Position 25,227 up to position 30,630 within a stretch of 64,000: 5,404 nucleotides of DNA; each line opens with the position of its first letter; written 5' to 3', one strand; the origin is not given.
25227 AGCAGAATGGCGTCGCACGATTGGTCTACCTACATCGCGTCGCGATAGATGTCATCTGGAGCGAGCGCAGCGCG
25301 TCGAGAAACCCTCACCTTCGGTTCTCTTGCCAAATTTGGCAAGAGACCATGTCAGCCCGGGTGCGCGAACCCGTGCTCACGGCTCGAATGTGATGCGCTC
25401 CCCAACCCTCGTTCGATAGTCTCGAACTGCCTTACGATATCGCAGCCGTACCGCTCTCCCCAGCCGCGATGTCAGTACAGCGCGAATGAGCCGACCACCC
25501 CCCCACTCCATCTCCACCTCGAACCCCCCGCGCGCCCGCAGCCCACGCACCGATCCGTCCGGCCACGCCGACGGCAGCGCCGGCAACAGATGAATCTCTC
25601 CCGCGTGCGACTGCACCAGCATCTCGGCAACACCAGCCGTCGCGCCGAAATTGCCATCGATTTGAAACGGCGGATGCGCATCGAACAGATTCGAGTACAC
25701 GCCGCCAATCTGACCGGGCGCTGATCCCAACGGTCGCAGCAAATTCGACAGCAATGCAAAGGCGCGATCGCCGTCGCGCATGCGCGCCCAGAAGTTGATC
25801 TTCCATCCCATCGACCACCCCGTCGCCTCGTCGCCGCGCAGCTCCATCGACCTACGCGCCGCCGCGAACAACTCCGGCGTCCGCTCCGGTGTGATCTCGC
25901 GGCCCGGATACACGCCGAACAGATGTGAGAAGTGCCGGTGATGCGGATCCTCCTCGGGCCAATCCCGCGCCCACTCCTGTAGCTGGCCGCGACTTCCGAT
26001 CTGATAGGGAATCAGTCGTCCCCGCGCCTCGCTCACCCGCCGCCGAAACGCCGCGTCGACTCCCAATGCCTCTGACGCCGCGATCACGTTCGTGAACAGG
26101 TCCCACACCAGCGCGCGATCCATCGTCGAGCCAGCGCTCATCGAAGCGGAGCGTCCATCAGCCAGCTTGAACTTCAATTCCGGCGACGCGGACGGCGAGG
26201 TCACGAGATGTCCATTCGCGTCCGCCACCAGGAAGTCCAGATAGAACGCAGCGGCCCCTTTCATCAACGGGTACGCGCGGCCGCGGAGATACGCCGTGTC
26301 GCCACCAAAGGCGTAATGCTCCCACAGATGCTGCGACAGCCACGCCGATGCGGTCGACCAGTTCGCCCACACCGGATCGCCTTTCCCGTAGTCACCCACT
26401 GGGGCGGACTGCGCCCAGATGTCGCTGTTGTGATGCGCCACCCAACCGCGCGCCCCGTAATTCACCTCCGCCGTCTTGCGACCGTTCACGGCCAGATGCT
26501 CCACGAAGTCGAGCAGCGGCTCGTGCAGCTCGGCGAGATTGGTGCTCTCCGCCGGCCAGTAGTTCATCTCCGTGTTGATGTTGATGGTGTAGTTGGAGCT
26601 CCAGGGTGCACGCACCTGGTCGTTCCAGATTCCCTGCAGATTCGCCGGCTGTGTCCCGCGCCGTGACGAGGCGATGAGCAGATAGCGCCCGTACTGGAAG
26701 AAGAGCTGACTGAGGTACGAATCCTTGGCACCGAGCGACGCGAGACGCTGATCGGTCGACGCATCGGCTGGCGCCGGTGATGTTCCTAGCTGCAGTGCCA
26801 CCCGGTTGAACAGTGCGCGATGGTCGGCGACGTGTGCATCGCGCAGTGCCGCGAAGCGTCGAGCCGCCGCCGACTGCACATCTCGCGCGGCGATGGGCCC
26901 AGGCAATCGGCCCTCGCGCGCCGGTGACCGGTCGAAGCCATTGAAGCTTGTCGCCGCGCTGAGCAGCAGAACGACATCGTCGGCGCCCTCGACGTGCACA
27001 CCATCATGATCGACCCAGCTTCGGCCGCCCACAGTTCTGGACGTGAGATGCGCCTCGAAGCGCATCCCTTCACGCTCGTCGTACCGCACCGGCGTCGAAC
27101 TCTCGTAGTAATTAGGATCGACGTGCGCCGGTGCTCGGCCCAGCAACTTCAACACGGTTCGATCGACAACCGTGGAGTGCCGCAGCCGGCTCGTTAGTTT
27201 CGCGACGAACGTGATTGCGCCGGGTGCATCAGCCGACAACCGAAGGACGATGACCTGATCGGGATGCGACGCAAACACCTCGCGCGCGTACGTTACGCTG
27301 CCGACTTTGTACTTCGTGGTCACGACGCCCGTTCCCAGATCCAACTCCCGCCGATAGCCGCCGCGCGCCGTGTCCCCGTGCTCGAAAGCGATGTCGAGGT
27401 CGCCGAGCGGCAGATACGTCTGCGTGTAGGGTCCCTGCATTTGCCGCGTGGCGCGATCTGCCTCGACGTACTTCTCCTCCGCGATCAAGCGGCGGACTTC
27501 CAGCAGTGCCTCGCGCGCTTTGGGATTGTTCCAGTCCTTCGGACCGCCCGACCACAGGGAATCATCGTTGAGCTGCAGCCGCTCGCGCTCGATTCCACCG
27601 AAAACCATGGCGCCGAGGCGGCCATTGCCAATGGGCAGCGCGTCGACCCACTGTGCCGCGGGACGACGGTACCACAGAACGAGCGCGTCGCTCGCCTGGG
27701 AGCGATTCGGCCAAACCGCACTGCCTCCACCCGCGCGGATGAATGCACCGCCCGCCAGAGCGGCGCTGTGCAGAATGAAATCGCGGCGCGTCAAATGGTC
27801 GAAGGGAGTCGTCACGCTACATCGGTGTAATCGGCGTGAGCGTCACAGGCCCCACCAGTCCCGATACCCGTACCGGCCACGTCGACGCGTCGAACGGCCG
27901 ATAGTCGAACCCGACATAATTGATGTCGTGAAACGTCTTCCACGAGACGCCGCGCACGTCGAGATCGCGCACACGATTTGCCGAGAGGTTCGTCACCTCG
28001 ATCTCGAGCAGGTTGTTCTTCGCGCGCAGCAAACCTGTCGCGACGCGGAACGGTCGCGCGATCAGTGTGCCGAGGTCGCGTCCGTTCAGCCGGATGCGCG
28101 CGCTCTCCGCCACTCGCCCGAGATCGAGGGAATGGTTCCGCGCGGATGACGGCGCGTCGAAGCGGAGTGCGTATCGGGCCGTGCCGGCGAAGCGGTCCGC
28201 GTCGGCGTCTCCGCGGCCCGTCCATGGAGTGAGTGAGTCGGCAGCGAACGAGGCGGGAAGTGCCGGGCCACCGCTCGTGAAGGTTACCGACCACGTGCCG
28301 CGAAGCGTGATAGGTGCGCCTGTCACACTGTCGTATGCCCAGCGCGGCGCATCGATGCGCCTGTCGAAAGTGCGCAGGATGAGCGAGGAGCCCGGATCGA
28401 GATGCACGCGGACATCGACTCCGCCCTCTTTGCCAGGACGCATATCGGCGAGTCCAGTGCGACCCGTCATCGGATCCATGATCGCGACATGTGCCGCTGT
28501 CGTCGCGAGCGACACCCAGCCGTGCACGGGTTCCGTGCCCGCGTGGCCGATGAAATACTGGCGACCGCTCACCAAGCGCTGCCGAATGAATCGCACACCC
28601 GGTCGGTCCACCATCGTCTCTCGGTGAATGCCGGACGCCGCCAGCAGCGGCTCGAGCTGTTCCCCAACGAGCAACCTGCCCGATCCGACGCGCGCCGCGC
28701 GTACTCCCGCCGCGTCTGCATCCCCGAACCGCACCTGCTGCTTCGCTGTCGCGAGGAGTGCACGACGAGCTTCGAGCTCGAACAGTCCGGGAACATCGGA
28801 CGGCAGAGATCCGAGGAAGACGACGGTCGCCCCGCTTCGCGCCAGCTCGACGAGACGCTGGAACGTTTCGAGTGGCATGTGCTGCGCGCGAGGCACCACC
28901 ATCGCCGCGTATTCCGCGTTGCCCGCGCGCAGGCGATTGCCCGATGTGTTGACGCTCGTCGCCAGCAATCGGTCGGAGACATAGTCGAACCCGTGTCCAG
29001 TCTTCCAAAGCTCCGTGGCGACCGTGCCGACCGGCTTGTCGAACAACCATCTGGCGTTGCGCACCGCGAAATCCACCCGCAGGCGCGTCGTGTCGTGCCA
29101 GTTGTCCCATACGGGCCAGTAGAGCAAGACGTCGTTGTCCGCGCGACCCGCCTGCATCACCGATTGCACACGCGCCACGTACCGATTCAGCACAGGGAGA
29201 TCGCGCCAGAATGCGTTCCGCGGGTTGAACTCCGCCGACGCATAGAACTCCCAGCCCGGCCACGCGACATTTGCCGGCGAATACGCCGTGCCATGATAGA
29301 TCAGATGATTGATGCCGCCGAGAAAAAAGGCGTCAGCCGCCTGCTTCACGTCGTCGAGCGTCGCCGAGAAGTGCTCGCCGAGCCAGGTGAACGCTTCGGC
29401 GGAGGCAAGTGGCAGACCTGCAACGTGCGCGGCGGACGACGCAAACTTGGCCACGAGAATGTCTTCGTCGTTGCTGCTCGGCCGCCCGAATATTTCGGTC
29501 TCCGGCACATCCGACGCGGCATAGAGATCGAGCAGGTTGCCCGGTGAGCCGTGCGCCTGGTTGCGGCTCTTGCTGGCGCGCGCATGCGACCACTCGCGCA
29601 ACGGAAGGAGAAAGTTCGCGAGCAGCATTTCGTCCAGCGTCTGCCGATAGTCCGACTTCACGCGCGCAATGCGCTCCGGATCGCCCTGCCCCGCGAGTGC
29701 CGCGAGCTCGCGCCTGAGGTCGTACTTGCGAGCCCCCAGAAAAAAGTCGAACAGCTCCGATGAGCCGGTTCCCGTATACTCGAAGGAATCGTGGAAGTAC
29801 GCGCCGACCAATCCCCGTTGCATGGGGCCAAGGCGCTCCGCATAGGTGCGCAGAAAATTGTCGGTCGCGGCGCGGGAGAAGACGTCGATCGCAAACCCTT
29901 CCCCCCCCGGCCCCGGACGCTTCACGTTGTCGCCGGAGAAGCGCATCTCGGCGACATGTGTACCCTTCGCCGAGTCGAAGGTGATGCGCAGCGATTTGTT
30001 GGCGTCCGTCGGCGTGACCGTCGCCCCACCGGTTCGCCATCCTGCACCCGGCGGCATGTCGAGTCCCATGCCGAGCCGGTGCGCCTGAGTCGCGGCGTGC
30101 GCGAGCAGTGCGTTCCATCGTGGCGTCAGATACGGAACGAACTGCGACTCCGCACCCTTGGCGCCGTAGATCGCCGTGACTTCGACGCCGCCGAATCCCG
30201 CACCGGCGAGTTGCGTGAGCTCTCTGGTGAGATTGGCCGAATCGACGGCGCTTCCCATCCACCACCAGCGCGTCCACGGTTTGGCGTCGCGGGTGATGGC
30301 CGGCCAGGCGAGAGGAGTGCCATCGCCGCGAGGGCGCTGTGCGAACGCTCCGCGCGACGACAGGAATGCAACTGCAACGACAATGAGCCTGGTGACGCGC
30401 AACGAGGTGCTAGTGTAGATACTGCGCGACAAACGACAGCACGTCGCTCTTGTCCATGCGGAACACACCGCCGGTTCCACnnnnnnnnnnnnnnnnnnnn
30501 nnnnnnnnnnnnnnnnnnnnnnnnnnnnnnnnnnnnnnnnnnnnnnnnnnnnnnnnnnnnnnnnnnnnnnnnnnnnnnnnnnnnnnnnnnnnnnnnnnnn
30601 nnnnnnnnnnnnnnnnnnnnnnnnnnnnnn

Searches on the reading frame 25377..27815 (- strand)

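Call 11: search_protein_families(library=pfam, proteins=[window:25377-27815:-], max_evalue=0.001)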
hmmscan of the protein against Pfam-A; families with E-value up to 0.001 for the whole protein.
window:25377-27815:- (812 aa): 3 families
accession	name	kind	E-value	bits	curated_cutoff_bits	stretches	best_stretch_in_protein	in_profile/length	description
PF22124.2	Glyco_hydro_95_cat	-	3.7e-182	606.2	27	1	321-733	2-408/408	Glycosyl hydrolase family 95 catalytic domain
PF14498.12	Glyco_hyd_65N_2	-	9.5e-74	248.8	27.7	1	47-292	1-232/234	Glycosyl hydrolase family 65, N-terminal domain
PF21307.2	Glyco_hydro_95_C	-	6.8e-23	81.4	27.6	1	735-798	1-64/94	Glycoside hydrolase family 95, C-terminal domain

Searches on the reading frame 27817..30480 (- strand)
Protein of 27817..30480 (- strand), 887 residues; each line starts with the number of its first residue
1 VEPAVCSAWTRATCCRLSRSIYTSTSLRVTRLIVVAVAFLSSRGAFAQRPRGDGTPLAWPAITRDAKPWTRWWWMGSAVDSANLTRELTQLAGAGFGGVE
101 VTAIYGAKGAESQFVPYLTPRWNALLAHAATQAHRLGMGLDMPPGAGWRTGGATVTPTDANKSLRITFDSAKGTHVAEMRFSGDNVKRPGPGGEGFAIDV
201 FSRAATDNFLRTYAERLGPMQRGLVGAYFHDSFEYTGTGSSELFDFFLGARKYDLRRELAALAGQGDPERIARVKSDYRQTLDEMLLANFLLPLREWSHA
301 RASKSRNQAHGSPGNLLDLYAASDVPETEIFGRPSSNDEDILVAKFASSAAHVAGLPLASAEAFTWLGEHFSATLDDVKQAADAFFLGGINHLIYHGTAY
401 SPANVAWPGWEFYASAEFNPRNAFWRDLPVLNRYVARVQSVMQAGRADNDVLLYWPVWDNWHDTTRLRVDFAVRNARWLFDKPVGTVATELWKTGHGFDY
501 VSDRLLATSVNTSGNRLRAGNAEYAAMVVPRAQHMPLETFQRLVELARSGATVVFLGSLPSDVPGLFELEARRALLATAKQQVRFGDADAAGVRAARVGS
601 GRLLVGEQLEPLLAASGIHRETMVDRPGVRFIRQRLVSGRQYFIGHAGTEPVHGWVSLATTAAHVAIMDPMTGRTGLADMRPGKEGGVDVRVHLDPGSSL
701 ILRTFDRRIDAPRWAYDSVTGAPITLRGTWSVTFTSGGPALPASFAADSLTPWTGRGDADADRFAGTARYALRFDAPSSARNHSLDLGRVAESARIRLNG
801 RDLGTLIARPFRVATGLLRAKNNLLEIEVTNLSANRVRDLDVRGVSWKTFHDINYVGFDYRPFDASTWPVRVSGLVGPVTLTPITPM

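Call 11: search_protein_families(library=pfam, proteins=[window:27817-30480:-], max_evalue=0.001)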
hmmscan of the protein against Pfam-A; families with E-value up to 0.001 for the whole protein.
window:27817-30480:- (887 aa): 1 family
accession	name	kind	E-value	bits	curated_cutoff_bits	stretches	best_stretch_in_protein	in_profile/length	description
PF17132.9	Glyco_hydro_106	-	6.8e-51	174.1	29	2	191-675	261-736/743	alpha-L-rhamnosidase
